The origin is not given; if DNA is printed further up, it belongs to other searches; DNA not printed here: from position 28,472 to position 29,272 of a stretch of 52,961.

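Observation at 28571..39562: Duplicated two-gene cassette: a small secreted protein tightly coupled to a ~935-aa T9SS type-B cargo protein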

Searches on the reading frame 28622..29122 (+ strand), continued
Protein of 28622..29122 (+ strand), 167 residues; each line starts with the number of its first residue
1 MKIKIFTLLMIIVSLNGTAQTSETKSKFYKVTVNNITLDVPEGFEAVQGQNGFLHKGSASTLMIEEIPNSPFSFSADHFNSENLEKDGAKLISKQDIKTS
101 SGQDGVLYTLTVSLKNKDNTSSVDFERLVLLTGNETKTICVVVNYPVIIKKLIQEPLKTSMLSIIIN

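Call 44: find_related_loci(query=A2, collection=genome_contigs, flank=8000)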
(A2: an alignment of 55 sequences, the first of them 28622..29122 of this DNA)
Query A2 (167 aa) in genome_contigs; peptide patterns used: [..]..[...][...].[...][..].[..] (x = any residue, [..] = any of these).
127 stretches matched a pattern; 69 encode a relative of the query (tblastn E <= 1e-3); 62 distinct loci.
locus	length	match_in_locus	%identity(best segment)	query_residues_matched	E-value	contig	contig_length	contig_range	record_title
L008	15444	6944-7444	96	1-167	3e-104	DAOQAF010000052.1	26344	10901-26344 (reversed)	MAG TPA_asm: Bacteroidales bacterium isolate AMR_MDS_1269 NODE_1827_length_26344_cov_11.710525, whole genome shotgun seq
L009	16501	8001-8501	75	1-167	6e-86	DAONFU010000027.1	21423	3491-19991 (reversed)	MAG TPA_asm: Bacteroidales bacterium isolate AMR_MDS_3835 NODE_2522_length_21423_cov_49.193560, whole genome shotgun seq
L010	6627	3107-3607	74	1-167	6e-85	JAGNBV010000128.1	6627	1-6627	MAG: Bacteroidales bacterium isolate Go_SlDig_bin_165 Go_SlDig_37505_length_6627_cov_7.056769, whole genome shotgun sequ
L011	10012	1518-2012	74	3-167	2e-84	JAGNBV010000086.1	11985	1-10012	MAG: Bacteroidales bacterium isolate Go_SlDig_bin_165 Go_SlDig_15947_length_11985_cov_13.071091, whole genome shotgun se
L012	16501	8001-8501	70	1-167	6e-78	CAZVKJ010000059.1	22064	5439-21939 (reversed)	MAG TPA_asm: uncultured Bacteroidales bacterium isolate SRP089250_co1_43 genome assembly, contig: NODE_3726_length_22064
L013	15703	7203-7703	63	1-167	1e-71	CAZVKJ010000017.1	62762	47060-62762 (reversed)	MAG TPA_asm: uncultured Bacteroidales bacterium isolate SRP089250_co1_43 genome assembly, contig: NODE_555_length_62762_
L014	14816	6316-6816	63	1-167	4e-65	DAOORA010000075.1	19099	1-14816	MAG TPA_asm: Bacteroidales bacterium isolate AMR_MDS_2557 NODE_3506_length_19099_cov_23.961458, whole genome shotgun seq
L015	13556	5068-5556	51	1-164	6e-57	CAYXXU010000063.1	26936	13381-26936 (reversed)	MAG TPA_asm: uncultured Bacteroidales bacterium isolate SRP220891_co2_158 genome assembly, contig: NODE_2734_length_2693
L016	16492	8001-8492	46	1-164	7e-55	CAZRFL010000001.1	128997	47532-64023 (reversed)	MAG TPA_asm: uncultured Bacteroidales bacterium isolate SRP272421_co1_615 genome assembly, contig: NODE_108_length_12899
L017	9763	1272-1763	48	1-164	5e-57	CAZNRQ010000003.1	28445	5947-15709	MAG TPA_asm: uncultured Bacteroidales bacterium isolate SRP142039_co2_135 genome assembly, contig: NODE_680_length_28445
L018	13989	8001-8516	33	1-167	6e-25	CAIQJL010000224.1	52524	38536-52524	MAG: uncultured Bacteroidetes bacterium isolate LJ_bin-1023 genome assembly, contig: bin-1023:224/407, whole genome shot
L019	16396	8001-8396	33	35-164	1e-24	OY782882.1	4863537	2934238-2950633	MAG: Bacteroidales bacterium isolate 57984f20-7b8f-4c7b-84b7-4034ea6f78da genome assembly, chromosome: 1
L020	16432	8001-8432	33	15-164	1e-24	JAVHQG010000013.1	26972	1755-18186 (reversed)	MAG: Bacteroidales bacterium isolate WB02no9_34_13 NODE_1108_length_26972_cov_7.634952, whole genome shotgun sequence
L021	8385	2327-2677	37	48-164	3e-24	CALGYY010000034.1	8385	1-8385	MAG TPA_asm: uncultured Bacteroidetes bacterium isolate SRR3330212_bin.90_CONCOCT_v1.1_MAG genome assembly, contig: ERZ7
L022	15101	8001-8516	31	1-167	4e-24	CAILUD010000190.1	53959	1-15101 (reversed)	MAG: uncultured Bacteroidetes bacterium isolate Loclat_bin-05662 genome assembly, contig: bin-05662:190/233, whole genom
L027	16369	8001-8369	32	35-164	7e-20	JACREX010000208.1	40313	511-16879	MAG: Bacteroidia bacterium isolate NC_groundwater_1710_Pr3_B-0.1um_39_22 SR-2_scaffold_141_3082468, whole genome shotgun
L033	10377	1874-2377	32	8-164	2e-18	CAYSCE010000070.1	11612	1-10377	MAG TPA_asm: uncultured Bacteroidaceae bacterium isolate SRP220891_co4_124 genome assembly, contig: NODE_9639_length_116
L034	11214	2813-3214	34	35-167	2e-18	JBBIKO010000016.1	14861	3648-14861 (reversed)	MAG: Bacteroidota bacterium isolate QNF170220_bin_188 NODE_3337_length_14861_cov_3.794340, whole genome shotgun sequence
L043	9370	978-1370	34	35-164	2e-17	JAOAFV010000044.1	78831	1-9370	MAG: Bacteroidales bacterium isolate SKW3 k141_1395533, whole genome shotgun sequence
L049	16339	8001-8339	33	50-164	4e-17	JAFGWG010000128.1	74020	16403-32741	MAG: Bacteroidales bacterium isolate ZodW_Metabat.234 k87_9676065, whole genome shotgun sequence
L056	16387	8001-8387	28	36-164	2e-16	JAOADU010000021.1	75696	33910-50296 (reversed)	MAG: Bacteroidales bacterium isolate SKW241 k141_1653397, whole genome shotgun sequence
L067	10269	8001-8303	28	58-164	5e-11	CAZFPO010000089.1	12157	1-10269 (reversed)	MAG TPA_asm: uncultured Lentimicrobiaceae bacterium isolate SRP263991_co7_873 genome assembly, contig: NODE_10192_length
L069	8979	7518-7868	24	41-164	1e-9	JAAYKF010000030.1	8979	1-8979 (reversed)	MAG: Bacteroidales bacterium isolate AS10tlH2TH_384 52897_AS10, whole genome shotgun sequence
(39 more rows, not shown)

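Call 63: search_protein_families(library=pfam, alignment_id=A2, max_evalue=1)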
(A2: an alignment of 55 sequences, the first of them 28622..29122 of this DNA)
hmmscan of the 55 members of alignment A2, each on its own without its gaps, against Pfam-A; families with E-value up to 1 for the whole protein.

A. member 1, window:28622-29122:+ (167 aa): 3 families
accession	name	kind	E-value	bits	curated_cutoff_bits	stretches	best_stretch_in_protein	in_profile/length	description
PF24896.1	Receiver_CRE1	-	0.036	14.7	27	1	102-163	73-128/136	AHK4/CRE1/WOL first receiver domain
PF23861.1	Ribophorin_II_2nd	-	0.05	14.2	23.4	0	11-36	1-25/105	Ribophorin II second domain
PF02136.26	NTF2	-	0.067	14.1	21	1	78-141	48-109/116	Nuclear transport factor 2 (NTF2) domain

B. families by the number of members that match (of 55 scanned): 28 families (the first 25 are shown)
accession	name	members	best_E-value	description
PF07992.20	Pyr_redox_2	7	0.086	Pyridine nucleotide-disulphide oxidoreductase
PF14539.12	DUF4442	3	0.0058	Domain of unknown function (DUF4442)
PF24896.1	Receiver_CRE1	3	0.018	AHK4/CRE1/WOL first receiver domain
PF12305.13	DUF3630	2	0.012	Protein of unknown function (DUF3630)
PF10794.15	DUF2606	2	0.014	Protein of unknown function (DUF2606)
PF08309.17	LVIVD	2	0.055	LVIVD repeat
PF23651.1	TRAF_BTBD17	2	0.065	BTBD17 TRAF domain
PF19578.4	DUF6090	1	0.0082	Family of unknown function (DUF6090)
PF24960.1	BB0158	1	0.013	Outer surface lipoprotein BB0158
PF13967.11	RSN1_TM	1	0.015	Late exocytosis, associated with Golgi transport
PF09499.16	RE_ApaLI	1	0.02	ApaLI-like restriction endonuclease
PF00963.24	Cohesin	1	0.03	Cohesin domain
PF25359.1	PH_met_RdRP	1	0.043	Metazoan RdRP associated PH-like domain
PF11306.15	DUF3108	1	0.046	Protein of unknown function (DUF3108)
PF23861.1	Ribophorin_II_2nd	1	0.05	Ribophorin II second domain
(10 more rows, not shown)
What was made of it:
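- Tried and rejected: Pfam gave nothing for all 55 aligned homologs even at E<=1 (call 63).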

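Call 65: search_protein_families(library=pfam, proteins=[P0211, P0224, P0227, P0233, P0185, P0193, P0215, P0220, P0210, P0226], max_evalue=0.1)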
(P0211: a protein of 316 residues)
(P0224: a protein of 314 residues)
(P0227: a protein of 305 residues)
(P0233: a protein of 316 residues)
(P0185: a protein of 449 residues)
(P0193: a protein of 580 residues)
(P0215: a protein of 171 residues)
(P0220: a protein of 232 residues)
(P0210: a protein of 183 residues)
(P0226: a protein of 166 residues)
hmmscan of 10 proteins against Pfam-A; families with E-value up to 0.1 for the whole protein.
P0211 (316 aa): 0 families

P0224 (314 aa): 2 families
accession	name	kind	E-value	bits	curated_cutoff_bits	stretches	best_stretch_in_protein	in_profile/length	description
PF01789.22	PsbP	-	0.017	15.6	23.5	1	236-310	77-153/155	PsbP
PF24710.1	DUF7671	-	0.076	13.4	27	0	71-106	41-74/98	Family of unknown function (DUF7671)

P0227 (305 aa): 1 family
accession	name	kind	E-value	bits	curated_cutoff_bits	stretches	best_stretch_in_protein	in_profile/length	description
PF18933.6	PsbP_2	-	0.00039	20.9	27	0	238-278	120-161/184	PsbP-like protein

P0233 (316 aa): 2 families
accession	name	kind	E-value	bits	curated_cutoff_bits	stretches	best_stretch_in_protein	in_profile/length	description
PF18933.6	PsbP_2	-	0.0016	18.9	27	1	181-276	56-149/184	PsbP-like protein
PF08786.17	DcrB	-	0.023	15.2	27.2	0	208-302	25-118/127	DcrB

P0185 (449 aa): 1 family
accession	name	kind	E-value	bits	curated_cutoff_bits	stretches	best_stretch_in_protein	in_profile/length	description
PF18933.6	PsbP_2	-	1.6e-05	25.4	27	1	354-448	89-184/184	PsbP-like protein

P0193 (580 aa): 1 family
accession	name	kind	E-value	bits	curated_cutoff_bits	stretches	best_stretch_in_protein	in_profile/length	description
PF05957.18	DUF883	-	0.0086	16.4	25.4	1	47-71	25-49/53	DUF883 N-terminal domain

P0215 (171 aa): 0 families

P0220 (232 aa): 0 families

P0210 (183 aa): 0 families

P0226 (166 aa): 1 family
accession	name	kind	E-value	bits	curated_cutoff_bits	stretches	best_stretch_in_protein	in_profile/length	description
PF12890.13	DHOase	-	0.058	13.9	21.2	1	6-94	7-94/142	Dihydro-orotase-like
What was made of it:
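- On DcrB/DUF1795 (PF08786), PsbP (PF01789), PsbP_2 (PF18933) sequence families: Only the second domains of distant two-domain relatives give sub-threshold PsbP_2 or DcrB hits (call 65).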

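Call 70: find_encoding_contigs(protein=P0210, flank=6000, max_places=2)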
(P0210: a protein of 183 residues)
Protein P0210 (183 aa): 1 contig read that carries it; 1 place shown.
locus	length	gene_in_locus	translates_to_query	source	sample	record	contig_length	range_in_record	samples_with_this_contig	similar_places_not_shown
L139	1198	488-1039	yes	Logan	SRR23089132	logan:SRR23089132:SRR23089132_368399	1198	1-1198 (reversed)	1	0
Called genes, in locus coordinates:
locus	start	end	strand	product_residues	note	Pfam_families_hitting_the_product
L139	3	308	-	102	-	?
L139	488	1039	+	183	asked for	-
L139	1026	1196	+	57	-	?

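Call 72: find_related_loci(query=P0198, collection=genome_contigs, flank=6000)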
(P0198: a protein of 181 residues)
Query P0198 (181 aa) in genome_contigs; peptide patterns used: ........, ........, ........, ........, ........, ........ (x = any residue, [..] = any of these).
168 stretches matched a pattern; 3 encode a relative of the query (tblastn E <= 1e-3); 3 distinct loci.
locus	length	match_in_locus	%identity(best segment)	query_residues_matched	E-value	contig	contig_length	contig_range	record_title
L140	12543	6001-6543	100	1-181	2e-120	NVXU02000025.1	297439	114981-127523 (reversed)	MAG: Fluviicola sp. isolate NORP3 CoAssembly_1178382, whole genome shotgun sequence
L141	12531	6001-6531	73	1-179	9e-88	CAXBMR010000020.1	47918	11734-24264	MAG TPA_asm: uncultured Fluviicola sp. isolate ERR2762121_concoct_59 genome assembly, contig: ERZ3421540.1066, whole gen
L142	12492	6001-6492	44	5-171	6e-48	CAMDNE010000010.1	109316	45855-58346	MAG: Chitinophaga pinensis isolate MiH-22jul19-126 genome assembly, contig: MiH-22jul19-C211, whole genome shotgun seque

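Call 76: search_protein_families(library=pfam, alignment_id=A8, max_evalue=0.0001)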
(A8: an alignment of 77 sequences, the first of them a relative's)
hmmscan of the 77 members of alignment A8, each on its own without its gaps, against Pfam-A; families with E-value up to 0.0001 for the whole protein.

A. member 1, L001:8877-9722:+ (282 aa): 4 families
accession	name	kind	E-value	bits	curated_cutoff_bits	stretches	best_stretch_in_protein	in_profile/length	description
PF00106.31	adh_short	-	3.4e-36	125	26.6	1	4-205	1-190/195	short chain dehydrogenase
PF13561.12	adh_short_C2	-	4.2e-24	85.9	27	1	10-208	1-187/236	Enoyl-(Acyl carrier protein) reductase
PF08659.16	KR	-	3.7e-06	27.4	22.6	1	5-102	2-101/180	KR domain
PF01370.27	Epimerase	-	9.7e-06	25.6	20.9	1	6-180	1-158/240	NAD dependent epimerase/dehydratase family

B. families by the number of members that match (of 77 scanned): 117 families (the first 25 are shown)
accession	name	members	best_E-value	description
PF18962.6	Por_Secre_tail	6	6.5e-16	Secretion system C-terminal sorting domain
PF00004.35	AAA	3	2.3e-20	ATPase family associated with various cellular activities (AAA)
PF05496.18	RuvB_N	2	2.8e-76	Holliday junction DNA helicase RuvB P-loop domain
PF11751.14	PorP_SprF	2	2.5e-70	Type IX secretion system membrane protein PorP/SprF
PF13561.12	adh_short_C2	2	3.7e-54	Enoyl-(Acyl carrier protein) reductase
PF18942.5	DUF5689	2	2.5e-48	Family of unknown function (DUF5689)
PF00155.27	Aminotran_1_2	2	5.2e-34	Aminotransferase class I and II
PF00535.33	Glycos_transf_2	2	1.4e-33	Glycosyl transferase family 2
PF00266.25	Aminotran_5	2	7.7e-33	Aminotransferase class-V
PF04055.27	Radical_SAM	2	1.4e-31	Radical SAM superfamily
PF02687.27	FtsX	2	4.7e-16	FtsX-like permease C-terminal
PF00156.33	Pribosyltran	2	1.7e-15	Phosphoribosyl transferase domain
PF13201.12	PCMD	2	7.9e-12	Putative carbohydrate metabolism domain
PF07728.20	AAA_5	2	7.1e-08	AAA domain (dynein-related subfamily)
PF10111.15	Glyco_tranf_2_2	2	2.4e-06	Glycosyltransferase like family 2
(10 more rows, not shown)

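Call 79: search_protein_families(library=pfam, proteins=[L027:11919-12935:+, L033:716-1717:-, L049:6555-7598:-, L067:6490-7524:-, L043:5940-6953:+, L056:12707-13522:+, L034:7555-8403:+, L003:8642-9880:-, L003:7609-8625:-], max_evalue=0.001)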
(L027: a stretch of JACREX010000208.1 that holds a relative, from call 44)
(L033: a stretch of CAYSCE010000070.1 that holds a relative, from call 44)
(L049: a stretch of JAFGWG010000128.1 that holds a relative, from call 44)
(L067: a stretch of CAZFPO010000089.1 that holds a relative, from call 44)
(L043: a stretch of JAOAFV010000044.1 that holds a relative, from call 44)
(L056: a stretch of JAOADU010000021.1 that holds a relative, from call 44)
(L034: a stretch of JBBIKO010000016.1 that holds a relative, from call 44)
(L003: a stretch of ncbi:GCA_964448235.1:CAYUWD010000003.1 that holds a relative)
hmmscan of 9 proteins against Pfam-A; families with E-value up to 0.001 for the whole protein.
L027:11919-12935:+ (339 aa): 1 family
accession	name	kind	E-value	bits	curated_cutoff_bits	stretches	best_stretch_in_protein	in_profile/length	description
PF11751.14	PorP_SprF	-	5.9e-40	138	22.3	1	20-318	3-272/273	Type IX secretion system membrane protein PorP/SprF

L033:716-1717:- (334 aa): 0 families

L049:6555-7598:- (348 aa): 0 families

L067:6490-7524:- (345 aa): 4 families
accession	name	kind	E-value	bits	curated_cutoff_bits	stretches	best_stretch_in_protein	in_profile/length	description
PF00532.27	Peripla_BP_1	-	3.9e-27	95.9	22.2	1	68-336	3-278/281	Periplasmic binding proteins and sugar binding domain of LacI family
PF13377.12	Peripla_BP_3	-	6.5e-27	95.1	26.5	1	176-341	1-167/167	Periplasmic binding protein-like domain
PF13407.12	Peripla_BP_4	-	1.3e-14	54.8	35.1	1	70-273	2-207/258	Periplasmic binding protein domain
PF00356.27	LacI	-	7.1e-06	26.2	27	1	11-55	5-46/46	Bacterial regulatory proteins, lacI family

L043:5940-6953:+ (338 aa): 0 families

L056:12707-13522:+ (272 aa): 1 family
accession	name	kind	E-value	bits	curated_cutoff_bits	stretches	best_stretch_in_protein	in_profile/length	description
PF02578.20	Cu-oxidase_4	-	5.1e-70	236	22.9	1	30-269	1-238/238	Multi-copper polyphenol oxidoreductase laccase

L034:7555-8403:+ (283 aa): 1 family
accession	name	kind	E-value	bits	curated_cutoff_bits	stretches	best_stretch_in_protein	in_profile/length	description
PF06030.18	WxLIP_PGBD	-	2e-05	25.1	27.3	1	45-128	20-108/121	WxL Interacting Protein, peptidoglycan binding domain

L003:8642-9880:- (413 aa): 0 families

L003:7609-8625:- (339 aa): 1 family
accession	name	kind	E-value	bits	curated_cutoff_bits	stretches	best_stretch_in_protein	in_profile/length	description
PF00657.28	Lipase_GDSL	-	0.00047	20.8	23.6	1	119-321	44-208/208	GDSL-like Lipase/Acylhydrolase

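Call 88: find_encoding_contigs(protein=P0224, flank=6000, max_places=2)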
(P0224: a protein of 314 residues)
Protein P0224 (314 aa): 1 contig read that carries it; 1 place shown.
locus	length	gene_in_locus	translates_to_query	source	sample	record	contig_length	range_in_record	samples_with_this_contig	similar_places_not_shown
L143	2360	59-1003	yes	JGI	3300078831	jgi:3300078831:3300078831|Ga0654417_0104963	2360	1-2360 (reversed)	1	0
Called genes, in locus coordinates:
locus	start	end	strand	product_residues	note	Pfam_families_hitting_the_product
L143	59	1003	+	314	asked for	-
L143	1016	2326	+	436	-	PF00275:EPSP_synthase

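Call 89: find_encoding_contigs(protein=P0215, flank=6000, max_places=2)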
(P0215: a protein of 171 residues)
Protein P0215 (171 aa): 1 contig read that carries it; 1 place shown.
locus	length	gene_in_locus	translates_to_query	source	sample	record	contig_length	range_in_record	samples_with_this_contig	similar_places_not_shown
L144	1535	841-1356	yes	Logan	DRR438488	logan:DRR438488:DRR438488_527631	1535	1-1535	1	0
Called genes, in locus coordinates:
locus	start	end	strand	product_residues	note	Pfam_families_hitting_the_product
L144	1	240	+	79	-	?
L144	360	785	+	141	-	-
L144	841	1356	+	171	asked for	-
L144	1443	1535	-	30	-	?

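Call 103: search_protein_families(library=pfam, proteins=[L056:13712-14617:-, L020:12729-13745:+, L020:13730-15739:+, L140:11260-12543:+, L033:716-1717:-, L049:6555-7598:-], max_evalue=0.01)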
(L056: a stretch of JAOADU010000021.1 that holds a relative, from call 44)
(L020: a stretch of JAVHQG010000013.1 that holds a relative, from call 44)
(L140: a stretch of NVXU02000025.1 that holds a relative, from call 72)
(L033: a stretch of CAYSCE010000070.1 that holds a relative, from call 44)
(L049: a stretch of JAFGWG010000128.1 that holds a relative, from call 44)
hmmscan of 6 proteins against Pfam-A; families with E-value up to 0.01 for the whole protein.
L056:13712-14617:- (302 aa): 1 family
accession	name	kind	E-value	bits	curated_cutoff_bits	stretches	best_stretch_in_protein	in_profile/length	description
PF11751.14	PorP_SprF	-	2.5e-70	237.6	22.3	1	21-290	3-273/273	Type IX secretion system membrane protein PorP/SprF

L020:12729-13745:+ (339 aa): 1 family
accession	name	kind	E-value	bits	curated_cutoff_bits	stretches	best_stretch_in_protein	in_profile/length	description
PF11751.14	PorP_SprF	-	5.2e-40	138.1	22.3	1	20-319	3-273/273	Type IX secretion system membrane protein PorP/SprF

L020:13730-15739:+ (670 aa): 2 families
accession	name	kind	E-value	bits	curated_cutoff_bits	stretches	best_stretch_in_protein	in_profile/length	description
PF07676.18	PD40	-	3.4e-06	27.3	20.9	0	296-319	17-38/38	WD40-like Beta Propeller Repeat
PF13428.12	TPR_14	-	0.0072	17.4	23.5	0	99-139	3-43/44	Tetratricopeptide repeat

L140:11260-12543:+ (428 aa): 1 family
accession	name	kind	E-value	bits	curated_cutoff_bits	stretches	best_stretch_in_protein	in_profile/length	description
PF13573.12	SprB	-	4.6e-47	157.8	28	5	346-380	2-36/37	SprB repeat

L033:716-1717:- (334 aa): 1 family
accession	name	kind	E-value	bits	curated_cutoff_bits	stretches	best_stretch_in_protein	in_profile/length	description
PF07642.17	BBP2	-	0.008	15.9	26.2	0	152-284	129-266/339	Putative beta-barrel porin-2, OmpL-like. bbp2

L049:6555-7598:- (348 aa): 0 families
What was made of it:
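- Tried and rejected: I replaced it with Pfam scans of flank ORFs (calls 76, 79, 103).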
